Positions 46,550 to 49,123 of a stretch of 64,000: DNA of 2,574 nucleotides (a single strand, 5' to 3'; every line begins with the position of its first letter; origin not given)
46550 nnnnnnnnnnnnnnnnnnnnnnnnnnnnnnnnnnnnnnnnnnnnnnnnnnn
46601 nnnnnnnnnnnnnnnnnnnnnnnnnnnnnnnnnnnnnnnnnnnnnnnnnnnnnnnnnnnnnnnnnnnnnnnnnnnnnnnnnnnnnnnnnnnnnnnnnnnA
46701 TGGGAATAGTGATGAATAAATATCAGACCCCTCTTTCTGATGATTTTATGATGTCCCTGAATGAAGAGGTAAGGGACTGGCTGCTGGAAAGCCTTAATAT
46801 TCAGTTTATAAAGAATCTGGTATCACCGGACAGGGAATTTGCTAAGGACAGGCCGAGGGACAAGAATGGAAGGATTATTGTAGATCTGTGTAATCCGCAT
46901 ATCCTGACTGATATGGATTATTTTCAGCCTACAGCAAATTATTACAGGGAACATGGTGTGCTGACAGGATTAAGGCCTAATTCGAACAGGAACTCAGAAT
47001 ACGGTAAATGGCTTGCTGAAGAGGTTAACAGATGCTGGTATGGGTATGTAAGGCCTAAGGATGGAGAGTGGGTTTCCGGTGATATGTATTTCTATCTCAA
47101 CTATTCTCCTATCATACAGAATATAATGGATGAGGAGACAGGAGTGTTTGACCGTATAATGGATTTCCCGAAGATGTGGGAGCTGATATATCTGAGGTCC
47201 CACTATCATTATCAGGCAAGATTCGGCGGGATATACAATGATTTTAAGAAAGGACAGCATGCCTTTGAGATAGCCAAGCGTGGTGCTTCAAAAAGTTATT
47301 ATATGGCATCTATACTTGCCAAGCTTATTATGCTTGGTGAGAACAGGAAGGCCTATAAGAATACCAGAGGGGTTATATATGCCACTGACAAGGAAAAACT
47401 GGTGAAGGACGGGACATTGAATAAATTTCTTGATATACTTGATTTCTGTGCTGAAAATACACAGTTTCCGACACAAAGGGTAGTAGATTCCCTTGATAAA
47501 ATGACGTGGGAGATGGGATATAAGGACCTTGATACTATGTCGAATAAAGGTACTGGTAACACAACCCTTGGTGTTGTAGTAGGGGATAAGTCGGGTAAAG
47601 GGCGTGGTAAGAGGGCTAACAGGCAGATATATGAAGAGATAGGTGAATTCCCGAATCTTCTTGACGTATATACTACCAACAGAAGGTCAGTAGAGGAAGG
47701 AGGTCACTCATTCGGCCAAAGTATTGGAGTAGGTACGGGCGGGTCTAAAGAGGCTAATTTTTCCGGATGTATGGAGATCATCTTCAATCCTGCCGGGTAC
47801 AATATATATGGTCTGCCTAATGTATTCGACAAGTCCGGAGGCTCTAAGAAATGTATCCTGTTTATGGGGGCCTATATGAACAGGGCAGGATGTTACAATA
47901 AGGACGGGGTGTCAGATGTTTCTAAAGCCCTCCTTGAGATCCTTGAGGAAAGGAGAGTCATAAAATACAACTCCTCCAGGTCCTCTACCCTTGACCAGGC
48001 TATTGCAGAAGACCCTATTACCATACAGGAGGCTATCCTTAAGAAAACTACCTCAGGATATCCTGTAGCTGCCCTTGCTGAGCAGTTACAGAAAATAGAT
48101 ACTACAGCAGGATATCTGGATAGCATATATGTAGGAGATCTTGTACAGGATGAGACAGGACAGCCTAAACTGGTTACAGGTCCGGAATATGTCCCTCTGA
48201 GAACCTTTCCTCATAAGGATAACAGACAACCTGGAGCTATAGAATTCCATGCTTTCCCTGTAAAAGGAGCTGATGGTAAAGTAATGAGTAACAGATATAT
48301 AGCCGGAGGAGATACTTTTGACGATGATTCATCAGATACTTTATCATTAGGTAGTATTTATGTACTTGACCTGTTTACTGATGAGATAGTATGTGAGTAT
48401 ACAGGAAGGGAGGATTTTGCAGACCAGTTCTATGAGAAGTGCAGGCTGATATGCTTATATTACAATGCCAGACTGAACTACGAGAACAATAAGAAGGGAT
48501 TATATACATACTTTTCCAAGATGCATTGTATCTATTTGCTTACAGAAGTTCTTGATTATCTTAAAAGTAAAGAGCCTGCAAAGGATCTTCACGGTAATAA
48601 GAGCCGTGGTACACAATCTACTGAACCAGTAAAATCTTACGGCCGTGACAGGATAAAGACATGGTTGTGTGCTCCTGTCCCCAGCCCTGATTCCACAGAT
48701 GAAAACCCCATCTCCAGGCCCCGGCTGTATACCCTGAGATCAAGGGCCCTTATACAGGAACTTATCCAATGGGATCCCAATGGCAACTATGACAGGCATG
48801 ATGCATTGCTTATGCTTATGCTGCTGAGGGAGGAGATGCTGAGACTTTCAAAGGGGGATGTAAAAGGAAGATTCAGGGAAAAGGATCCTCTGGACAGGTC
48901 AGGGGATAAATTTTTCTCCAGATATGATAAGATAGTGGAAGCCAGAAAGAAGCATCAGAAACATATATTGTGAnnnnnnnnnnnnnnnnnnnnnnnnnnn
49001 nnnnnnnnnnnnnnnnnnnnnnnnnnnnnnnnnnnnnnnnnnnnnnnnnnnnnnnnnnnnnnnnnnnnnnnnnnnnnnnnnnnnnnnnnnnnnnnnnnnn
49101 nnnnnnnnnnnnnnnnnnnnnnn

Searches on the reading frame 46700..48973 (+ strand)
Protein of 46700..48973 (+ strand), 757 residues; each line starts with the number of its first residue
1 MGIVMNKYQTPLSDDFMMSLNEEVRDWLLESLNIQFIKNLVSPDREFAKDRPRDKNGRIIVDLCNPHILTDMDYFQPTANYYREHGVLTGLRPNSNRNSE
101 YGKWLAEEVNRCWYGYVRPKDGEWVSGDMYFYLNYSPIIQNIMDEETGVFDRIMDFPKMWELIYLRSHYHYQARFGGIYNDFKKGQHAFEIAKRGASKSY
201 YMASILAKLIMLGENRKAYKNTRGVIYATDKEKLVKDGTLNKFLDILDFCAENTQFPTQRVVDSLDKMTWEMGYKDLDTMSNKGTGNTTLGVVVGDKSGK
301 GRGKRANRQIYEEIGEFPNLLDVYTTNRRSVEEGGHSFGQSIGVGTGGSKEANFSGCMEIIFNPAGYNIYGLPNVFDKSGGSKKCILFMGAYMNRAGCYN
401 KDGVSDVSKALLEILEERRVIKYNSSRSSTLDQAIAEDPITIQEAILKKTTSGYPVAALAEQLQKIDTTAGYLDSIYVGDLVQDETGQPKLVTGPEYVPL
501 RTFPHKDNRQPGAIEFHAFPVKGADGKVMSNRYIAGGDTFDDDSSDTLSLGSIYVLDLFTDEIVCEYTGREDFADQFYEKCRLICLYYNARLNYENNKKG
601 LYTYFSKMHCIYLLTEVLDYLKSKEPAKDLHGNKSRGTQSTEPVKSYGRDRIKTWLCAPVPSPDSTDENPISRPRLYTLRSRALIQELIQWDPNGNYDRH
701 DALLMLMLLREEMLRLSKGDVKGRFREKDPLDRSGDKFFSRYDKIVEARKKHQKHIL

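Call 3: search_protein_families(library=pfam, proteins=[window:46700-48973:+], max_evalue=1)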
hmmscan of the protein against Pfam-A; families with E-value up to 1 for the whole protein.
window:46700-48973:+ (757 aa): 0 families

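Call 4: search_protein_families(library=phrogs, proteins=[window:46700-48973:+], max_evalue=0.01)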
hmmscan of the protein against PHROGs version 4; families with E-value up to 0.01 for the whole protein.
window:46700-48973:+ (757 aa): 1 family
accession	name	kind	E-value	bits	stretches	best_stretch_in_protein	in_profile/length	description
phrog_6681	-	head and packaging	6.5e-79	267.1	1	95-728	85-742/758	terminase large subunit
